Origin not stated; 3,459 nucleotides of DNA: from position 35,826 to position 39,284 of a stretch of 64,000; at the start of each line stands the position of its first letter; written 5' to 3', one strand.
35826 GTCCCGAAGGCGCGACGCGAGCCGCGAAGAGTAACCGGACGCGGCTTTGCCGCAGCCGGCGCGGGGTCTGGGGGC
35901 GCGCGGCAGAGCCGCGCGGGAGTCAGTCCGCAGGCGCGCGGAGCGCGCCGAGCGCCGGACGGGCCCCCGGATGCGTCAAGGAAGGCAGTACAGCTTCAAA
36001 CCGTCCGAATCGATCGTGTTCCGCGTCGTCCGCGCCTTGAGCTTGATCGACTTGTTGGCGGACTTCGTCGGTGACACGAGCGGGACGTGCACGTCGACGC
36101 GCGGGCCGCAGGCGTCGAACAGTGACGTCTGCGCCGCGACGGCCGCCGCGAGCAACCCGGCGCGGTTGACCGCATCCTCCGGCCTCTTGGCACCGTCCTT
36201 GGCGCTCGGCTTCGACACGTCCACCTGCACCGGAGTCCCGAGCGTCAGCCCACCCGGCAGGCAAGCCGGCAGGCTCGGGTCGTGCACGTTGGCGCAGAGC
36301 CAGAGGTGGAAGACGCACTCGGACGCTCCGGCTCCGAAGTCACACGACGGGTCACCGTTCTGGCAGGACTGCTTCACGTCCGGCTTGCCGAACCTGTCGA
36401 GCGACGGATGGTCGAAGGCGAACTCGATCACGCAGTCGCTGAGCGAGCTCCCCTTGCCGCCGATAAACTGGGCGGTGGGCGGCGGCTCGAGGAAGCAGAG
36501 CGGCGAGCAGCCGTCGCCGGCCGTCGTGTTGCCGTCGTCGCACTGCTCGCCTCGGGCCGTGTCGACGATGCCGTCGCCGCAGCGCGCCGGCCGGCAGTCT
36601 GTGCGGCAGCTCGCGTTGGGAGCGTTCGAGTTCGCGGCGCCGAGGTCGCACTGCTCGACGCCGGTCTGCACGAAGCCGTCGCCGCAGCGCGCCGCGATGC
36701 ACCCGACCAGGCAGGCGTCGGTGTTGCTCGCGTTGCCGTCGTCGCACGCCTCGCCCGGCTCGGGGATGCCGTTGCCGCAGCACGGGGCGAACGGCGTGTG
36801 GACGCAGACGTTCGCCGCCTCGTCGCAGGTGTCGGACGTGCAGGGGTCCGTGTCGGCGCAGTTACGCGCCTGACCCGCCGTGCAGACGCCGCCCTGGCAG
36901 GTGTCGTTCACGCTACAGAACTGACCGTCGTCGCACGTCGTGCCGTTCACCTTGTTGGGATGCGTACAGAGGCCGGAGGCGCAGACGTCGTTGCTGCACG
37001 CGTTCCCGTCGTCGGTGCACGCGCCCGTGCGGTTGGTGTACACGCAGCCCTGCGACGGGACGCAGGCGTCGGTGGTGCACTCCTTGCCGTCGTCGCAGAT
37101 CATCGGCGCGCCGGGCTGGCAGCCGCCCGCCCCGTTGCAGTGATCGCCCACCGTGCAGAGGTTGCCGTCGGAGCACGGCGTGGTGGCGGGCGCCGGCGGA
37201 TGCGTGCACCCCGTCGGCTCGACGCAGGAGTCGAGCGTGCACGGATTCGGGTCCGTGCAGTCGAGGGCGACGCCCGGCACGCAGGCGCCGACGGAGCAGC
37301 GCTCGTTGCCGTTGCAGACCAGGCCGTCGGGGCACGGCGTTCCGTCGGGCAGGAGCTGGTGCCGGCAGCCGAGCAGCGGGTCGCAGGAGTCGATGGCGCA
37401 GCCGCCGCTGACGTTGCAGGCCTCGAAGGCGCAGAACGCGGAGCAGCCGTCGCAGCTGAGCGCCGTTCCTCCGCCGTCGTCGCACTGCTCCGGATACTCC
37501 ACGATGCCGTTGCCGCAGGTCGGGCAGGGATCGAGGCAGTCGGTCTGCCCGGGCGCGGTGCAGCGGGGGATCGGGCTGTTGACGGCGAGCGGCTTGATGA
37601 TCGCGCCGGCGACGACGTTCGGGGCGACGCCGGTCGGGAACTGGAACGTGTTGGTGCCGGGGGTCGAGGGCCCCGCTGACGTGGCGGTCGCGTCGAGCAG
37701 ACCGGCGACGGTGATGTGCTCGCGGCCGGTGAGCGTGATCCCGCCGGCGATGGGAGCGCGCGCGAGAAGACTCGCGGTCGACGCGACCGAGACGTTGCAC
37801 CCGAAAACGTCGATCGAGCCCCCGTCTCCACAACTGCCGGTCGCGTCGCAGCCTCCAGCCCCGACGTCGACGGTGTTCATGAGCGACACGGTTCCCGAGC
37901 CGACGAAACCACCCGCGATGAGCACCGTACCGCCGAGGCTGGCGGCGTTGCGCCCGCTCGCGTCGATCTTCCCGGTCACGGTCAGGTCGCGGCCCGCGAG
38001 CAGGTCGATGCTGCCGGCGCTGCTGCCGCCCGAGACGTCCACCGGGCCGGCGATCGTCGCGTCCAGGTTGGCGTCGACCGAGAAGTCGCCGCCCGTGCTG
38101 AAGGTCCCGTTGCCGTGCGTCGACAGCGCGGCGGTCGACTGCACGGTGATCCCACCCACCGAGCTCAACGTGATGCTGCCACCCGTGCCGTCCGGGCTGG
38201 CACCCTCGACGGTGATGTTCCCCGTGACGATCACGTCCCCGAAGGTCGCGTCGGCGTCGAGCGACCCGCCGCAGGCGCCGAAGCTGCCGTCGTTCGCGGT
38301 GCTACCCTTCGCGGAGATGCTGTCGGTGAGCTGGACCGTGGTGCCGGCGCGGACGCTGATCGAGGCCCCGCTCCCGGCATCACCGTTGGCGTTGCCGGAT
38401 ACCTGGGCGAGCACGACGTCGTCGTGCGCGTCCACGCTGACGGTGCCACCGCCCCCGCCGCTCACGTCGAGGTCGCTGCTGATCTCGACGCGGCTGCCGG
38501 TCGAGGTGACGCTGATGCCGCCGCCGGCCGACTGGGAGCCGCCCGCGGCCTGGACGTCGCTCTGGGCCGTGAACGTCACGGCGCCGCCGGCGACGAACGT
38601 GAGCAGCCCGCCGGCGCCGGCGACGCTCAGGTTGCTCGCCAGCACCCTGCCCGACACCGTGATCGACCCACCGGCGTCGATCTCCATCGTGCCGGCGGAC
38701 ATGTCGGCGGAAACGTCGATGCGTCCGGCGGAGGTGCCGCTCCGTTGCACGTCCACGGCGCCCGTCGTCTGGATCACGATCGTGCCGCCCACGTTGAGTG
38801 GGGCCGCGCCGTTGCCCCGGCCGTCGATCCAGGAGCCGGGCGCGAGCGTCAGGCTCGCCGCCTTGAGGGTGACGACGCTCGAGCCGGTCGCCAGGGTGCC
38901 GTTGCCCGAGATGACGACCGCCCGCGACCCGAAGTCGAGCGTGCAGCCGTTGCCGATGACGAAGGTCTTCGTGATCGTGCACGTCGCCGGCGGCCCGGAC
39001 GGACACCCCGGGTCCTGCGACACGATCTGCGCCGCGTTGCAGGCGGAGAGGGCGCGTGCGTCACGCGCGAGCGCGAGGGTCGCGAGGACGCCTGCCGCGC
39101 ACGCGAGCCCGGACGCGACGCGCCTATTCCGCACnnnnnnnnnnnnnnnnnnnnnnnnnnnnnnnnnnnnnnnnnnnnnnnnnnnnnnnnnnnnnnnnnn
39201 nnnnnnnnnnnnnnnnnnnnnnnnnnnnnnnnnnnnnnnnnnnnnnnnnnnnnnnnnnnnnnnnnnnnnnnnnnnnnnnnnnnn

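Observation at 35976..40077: Translationally coupled beta-helix protein + 1050-aa Cys-rich repeat protein whose C-terminus carries the same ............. module as the paralogs, forming a ~10 kb four-gene secreted-protein island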

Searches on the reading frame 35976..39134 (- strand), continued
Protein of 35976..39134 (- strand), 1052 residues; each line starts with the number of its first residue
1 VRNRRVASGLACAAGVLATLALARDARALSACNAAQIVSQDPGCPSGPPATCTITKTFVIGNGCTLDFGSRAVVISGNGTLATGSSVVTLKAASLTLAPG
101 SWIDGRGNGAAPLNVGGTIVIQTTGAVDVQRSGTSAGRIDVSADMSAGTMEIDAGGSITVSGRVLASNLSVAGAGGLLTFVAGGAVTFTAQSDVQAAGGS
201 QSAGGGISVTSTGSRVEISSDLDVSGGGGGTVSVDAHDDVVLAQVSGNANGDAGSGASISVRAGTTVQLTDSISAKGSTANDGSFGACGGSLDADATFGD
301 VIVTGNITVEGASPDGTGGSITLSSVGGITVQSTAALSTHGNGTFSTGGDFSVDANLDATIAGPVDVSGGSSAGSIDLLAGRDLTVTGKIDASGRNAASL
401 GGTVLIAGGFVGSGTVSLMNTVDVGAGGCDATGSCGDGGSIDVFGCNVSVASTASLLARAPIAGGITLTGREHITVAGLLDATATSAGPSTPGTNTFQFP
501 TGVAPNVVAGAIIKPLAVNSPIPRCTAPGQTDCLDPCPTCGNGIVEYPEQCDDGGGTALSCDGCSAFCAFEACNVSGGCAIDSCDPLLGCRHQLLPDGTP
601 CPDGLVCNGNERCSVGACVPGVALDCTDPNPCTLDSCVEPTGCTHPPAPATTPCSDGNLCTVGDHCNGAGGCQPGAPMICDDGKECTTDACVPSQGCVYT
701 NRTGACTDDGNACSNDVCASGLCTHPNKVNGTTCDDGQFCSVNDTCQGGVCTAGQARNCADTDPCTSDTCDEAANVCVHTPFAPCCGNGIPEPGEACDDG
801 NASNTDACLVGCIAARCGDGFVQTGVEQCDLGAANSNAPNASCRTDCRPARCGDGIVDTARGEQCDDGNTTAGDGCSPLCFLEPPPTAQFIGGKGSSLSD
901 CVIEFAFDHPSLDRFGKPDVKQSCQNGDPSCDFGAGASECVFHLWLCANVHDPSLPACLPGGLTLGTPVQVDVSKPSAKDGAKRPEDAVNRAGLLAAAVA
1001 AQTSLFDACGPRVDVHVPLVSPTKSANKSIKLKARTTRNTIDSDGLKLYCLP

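Call 92: find_encoding_contigs(protein=P0034, flank=8000, max_places=1)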
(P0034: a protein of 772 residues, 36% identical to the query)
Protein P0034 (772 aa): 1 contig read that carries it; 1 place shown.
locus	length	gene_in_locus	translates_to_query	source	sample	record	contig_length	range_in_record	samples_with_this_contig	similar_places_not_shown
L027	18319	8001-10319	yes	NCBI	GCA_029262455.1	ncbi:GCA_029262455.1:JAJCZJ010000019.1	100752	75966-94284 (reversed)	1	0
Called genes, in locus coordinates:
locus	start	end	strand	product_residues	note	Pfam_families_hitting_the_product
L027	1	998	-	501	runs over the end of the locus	PF02754:CCG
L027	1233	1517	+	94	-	-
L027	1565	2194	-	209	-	PF01121:CoaE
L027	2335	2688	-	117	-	-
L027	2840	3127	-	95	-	PF00216:Bac_DNA_binding, PF18291:HU-HIG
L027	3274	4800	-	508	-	PF19568:Spore_III_AA, PF00004:AAA (weak), PF03266:NTPase_1 (faint), PF13238:AAA_18 (faint), PF13401:AAA_22 (faint), PF25516:PTPase, PF01424:R3H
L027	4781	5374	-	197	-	-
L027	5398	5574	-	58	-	-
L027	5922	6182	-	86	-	-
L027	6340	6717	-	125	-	-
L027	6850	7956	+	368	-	PF00586:AIRS, PF02769:AIRS_C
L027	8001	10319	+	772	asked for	-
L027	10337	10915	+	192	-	PF00578:AhpC-TSA, PF08534:Redoxin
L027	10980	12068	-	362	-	PF04338:DUF481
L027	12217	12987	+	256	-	PF05019:Coq4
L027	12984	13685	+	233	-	PF01975:SurE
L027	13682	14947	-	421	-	PF05019:Coq4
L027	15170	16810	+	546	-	PF02776:TPP_enzyme_N, PF00205:TPP_enzyme_M, PF02775:TPP_enzyme_C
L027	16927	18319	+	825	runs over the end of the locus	PF01935:DUF87 (weak), PF05872:HerA_C (faint)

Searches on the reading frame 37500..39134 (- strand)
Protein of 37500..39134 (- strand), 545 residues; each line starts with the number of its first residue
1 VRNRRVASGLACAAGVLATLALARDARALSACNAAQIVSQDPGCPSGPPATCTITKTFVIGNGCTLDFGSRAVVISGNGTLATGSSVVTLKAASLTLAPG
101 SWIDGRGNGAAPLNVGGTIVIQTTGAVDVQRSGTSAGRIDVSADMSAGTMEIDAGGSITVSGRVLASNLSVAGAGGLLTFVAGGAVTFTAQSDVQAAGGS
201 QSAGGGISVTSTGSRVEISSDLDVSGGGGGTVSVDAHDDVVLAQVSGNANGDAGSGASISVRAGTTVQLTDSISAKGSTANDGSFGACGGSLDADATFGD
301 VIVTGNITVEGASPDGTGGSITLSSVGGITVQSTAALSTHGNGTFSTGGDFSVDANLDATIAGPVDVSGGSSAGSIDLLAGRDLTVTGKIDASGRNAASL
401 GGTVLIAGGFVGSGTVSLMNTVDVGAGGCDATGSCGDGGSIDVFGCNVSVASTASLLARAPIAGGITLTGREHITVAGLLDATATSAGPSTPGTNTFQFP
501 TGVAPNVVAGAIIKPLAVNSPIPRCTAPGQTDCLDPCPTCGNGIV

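Call 60: predict_structure(alignment_id=A3)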
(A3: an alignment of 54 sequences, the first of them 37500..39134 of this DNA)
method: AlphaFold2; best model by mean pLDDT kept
length: 545 residues; sequences in the alignment: 54
mean_pLDDT: 94.9   pTM: 0.91
mean pLDDT of the five models: 94.9, 94.5, 94.1, 94.1, 94.1
residues with pLDDT >= 90: 500; 70-90: 13; 50-70: 25; < 50: 7
segments of 3 or more residues with pLDDT < 50: 1-4
pLDDT, mean of each block of 10 residues (from residue 1): 49 61 68 98 93 98 98 98 98 98 97 97 98 98 98 98 98 98 98 98 98 97 98 98 98 98 98 98 96 98 99 98 98 98 98 98 98 98 98 98 97 96 97 96 98 98 98 98 90 97 98 98 95 89 52
secondary structure, 60 per line:
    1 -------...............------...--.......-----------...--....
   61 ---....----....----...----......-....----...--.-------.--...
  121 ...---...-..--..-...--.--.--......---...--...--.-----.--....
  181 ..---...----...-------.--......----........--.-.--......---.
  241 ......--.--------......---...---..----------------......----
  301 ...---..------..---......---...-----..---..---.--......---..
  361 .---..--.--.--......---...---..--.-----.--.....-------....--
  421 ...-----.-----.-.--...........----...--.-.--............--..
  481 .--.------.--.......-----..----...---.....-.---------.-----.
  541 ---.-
elements in order: H8-22 E29-31 H34-40 E52-54 E57-60 E64-67 E72-75 E80-82 E87-92 E94-97 E102-104 E118-123 E127-129 E138-140 E149-154 E158-160 E163-165 E177-182 E186-188 E193-195 E206-211 E216-223 E231-236 E240-246 E258-263 E267-269 E291-296 E301-303 E320-325 E329-331 E350-355 E359-361 E375-380 E384-386 E403-407 E415-418 E421-423 E440-450 E455-457 E465-476 E479-481 E494-500 E512-514 E518-522

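Call 82: search_protein_families(library=pfam, alignment_id=A3, max_evalue=0.001)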
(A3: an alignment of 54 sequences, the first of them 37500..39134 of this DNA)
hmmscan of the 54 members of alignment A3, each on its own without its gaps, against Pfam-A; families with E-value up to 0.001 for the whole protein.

A. member 1, window:37500-39134:- (545 aa): 0 families

B. families by the number of members that match (of 54 scanned): 7 families
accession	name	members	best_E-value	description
PF13948.11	DUF4215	25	1.6e-25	Domain of unknown function (DUF4215)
PF00526.23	Dicty_CTDC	19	1.4e-14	Dictyostelium (slime mold) repeat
PF00036.39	EF-hand_1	4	8.4e-07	EF hand domain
PF13405.12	EF-hand_6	2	7.7e-05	EF-hand domain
PF13202.12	EF-hand_5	2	0.00035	EF hand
PF00404.24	Dockerin_1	1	5.9e-06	Dockerin type I domain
PF20477.3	DUF6719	1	0.00042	Family of unknown function (DUF6719)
